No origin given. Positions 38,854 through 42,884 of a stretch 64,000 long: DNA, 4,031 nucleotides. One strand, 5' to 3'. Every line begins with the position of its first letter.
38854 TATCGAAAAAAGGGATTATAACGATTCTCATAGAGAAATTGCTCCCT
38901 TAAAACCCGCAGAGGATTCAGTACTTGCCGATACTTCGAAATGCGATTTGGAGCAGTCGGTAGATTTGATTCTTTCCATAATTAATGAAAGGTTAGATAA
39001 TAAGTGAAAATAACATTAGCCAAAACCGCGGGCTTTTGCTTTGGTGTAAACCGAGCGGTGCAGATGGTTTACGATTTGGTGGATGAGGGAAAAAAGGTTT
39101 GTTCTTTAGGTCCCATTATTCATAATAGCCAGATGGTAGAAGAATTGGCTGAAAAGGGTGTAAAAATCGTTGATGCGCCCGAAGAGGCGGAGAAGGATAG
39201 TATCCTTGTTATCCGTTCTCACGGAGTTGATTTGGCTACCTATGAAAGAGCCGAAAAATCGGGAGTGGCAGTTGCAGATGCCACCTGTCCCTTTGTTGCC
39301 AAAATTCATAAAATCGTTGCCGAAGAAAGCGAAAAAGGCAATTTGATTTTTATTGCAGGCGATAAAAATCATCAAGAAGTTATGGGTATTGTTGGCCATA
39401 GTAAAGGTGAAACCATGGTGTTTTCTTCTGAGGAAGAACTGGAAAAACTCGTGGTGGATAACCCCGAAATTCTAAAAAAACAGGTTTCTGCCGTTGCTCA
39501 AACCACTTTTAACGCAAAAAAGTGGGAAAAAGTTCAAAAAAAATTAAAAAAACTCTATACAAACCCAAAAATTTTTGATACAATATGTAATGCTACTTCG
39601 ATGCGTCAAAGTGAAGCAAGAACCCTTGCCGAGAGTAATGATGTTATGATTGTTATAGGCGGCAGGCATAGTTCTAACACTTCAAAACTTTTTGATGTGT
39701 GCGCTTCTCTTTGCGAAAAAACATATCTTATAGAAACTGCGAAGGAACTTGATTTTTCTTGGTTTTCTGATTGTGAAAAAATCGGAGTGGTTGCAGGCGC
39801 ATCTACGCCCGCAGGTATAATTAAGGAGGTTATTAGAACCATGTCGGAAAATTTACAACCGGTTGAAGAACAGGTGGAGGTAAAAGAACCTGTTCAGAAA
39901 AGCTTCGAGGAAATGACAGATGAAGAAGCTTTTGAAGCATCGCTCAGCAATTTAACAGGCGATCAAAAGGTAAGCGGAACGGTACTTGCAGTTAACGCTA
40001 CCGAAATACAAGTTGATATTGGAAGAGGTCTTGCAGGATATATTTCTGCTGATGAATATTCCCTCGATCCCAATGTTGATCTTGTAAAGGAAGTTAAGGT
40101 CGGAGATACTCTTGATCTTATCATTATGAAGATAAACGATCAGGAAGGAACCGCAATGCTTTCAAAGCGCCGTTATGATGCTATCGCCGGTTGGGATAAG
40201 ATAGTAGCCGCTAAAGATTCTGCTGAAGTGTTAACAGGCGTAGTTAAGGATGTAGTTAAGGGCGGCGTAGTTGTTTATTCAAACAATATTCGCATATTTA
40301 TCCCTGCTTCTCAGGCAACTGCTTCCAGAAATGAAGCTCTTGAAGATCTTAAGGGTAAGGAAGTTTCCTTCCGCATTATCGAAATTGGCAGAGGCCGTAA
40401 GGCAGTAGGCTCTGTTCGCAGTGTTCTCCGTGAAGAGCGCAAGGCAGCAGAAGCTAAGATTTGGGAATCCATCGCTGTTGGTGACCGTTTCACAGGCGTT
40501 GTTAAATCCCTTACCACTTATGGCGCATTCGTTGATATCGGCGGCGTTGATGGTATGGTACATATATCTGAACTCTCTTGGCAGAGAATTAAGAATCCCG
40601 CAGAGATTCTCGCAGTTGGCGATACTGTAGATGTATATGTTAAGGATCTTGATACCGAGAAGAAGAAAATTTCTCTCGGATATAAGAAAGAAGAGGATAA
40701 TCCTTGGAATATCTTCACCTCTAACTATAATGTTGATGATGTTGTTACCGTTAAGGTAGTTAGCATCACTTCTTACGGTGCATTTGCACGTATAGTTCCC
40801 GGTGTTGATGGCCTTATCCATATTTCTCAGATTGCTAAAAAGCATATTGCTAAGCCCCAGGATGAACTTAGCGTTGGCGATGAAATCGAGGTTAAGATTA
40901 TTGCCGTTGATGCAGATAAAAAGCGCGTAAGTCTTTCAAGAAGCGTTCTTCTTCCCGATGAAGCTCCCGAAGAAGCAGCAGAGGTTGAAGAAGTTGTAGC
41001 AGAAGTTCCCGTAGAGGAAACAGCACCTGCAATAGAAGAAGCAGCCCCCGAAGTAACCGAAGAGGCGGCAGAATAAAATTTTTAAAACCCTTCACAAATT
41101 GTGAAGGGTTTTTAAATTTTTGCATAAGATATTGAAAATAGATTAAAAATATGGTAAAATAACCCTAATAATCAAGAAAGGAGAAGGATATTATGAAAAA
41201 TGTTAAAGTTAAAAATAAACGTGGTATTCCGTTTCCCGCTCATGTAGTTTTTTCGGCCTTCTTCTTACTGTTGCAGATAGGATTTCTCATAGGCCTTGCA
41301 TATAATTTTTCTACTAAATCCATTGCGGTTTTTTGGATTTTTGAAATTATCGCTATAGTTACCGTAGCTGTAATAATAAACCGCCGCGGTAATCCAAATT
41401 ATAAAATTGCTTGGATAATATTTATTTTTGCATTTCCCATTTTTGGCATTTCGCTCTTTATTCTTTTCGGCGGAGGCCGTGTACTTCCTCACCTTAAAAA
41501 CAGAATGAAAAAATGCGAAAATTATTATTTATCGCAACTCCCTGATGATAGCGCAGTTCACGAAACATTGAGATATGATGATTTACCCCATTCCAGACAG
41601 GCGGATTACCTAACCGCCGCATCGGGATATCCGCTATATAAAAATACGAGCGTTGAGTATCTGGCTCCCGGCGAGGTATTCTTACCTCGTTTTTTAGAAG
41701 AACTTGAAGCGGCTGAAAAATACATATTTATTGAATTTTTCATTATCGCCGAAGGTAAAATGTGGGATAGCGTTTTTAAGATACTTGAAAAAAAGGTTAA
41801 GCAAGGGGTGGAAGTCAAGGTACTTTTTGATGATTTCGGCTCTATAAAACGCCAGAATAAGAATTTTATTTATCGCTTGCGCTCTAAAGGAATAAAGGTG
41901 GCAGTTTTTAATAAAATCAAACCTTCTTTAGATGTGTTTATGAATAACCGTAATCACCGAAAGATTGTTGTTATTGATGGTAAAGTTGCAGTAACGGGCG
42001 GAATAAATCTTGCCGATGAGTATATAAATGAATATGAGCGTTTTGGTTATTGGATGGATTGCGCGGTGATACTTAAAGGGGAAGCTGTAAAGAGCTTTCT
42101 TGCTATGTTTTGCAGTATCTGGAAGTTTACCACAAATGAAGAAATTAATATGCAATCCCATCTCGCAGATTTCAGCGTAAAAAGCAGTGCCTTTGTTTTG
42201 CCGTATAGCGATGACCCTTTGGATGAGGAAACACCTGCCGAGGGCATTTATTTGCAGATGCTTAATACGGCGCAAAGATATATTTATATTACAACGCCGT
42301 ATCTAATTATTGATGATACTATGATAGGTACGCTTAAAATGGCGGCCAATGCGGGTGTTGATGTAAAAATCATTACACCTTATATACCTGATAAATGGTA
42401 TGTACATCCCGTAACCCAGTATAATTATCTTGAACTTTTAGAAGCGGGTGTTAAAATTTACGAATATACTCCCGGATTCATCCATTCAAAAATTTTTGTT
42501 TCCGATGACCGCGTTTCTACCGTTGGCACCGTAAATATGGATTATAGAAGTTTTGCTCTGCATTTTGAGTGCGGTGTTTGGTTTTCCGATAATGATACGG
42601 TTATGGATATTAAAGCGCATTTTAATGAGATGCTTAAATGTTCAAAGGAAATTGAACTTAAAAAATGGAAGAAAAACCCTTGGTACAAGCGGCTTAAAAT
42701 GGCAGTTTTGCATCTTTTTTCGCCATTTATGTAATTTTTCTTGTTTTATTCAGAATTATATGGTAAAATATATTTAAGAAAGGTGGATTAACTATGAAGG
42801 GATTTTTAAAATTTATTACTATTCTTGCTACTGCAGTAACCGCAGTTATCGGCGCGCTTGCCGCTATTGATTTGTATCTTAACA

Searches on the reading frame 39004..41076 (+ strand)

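Call 26: search_protein_families(library=pfam, proteins=[window:39004-41076:+], max_evalue=0.0001)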
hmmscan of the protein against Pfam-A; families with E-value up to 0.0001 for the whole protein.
window:39004-41076:+ (690 aa): 5 families
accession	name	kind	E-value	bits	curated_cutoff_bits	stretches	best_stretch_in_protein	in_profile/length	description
PF02401.23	LYTB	-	2e-96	322.9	24.5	1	3-280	1-266/267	LytB protein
PF00575.29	S1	-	8.1e-59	196.4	22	4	491-561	3-74/74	S1 RNA binding domain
PF23459.1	S1_RRP5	-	1.8e-14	54.5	27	0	493-558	4-70/72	RRP5 S1 domain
PF21710.3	Spt6_S1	-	2.5e-06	28.1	27.5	0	579-645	18-85/91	Spt6, S1/OB domain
PF01245.26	Ribosomal_L19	-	5.8e-05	23.5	22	0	607-676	3-74/111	Ribosomal protein L19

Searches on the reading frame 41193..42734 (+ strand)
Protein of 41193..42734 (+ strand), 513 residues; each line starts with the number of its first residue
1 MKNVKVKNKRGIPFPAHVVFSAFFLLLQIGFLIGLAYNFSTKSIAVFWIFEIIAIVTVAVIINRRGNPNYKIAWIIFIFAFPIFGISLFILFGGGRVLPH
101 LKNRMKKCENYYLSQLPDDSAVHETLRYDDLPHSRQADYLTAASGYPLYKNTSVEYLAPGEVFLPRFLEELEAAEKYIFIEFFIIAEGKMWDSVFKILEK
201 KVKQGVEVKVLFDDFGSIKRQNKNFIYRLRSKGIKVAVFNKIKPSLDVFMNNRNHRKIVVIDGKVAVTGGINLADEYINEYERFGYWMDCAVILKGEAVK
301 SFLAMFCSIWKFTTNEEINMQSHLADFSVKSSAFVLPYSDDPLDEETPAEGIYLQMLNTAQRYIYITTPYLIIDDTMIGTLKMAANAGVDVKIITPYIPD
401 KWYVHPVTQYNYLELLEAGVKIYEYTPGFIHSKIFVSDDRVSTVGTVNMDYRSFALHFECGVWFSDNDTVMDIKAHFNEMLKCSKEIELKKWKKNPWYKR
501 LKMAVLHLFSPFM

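Call 26: search_protein_families(library=pfam, proteins=[window:41193-42734:+], max_evalue=0.0001)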
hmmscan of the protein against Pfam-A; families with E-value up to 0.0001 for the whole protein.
window:41193-42734:+ (513 aa): 3 families
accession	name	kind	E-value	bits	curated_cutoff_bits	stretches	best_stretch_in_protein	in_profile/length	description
PF13091.12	PLDc_2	-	2.2e-44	150.9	27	2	354-480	2-131/132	PLD-like domain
PF00614.28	PLDc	-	1e-16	60.6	21.9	2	250-277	1-28/28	Phospholipase D Active site motif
PF13396.11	PLDc_N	-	4.5e-09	36.6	23.3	1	52-93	1-41/42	Phospholipase_D-nuclease N-terminal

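Call 33: search_protein_families(library=ncbifam, proteins=[window:41193-42734:+], max_evalue=0.00001)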
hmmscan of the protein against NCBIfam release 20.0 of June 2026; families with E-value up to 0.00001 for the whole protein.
window:41193-42734:+ (513 aa): 7 families
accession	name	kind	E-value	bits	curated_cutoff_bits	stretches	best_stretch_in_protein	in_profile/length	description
TIGR04265.1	bac_cardiolipin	equivalog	4.3e-105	352.4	290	1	44-512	8-482/483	cardiolipin synthase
NF009107.0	PRK12452.1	equivalog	1.5e-77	261.5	787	1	23-512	12-508/509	cardiolipin synthase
NF008427.0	PRK11263.1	equivalog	7.4e-54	183.4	281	1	151-508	8-369/409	cardiolipin synthase ClsB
NF038319.1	DISARM_DrmC_I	equivalog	4.3e-11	42.8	133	0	354-480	100-234/236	DISARM system phospholipase D-like protein DrmC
NF010492.0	PRK13912.1-3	equivalog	2.4e-09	37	297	0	193-283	61-151/178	nuclease NucT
NF010490.0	PRK13912.1-1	equivalog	7.4e-09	35.9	211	0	171-284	39-135/159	nuclease NucT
NF010491.0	PRK13912.1-2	equivalog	1.8e-08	34.4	225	0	328-483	22-176/180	nuclease NucT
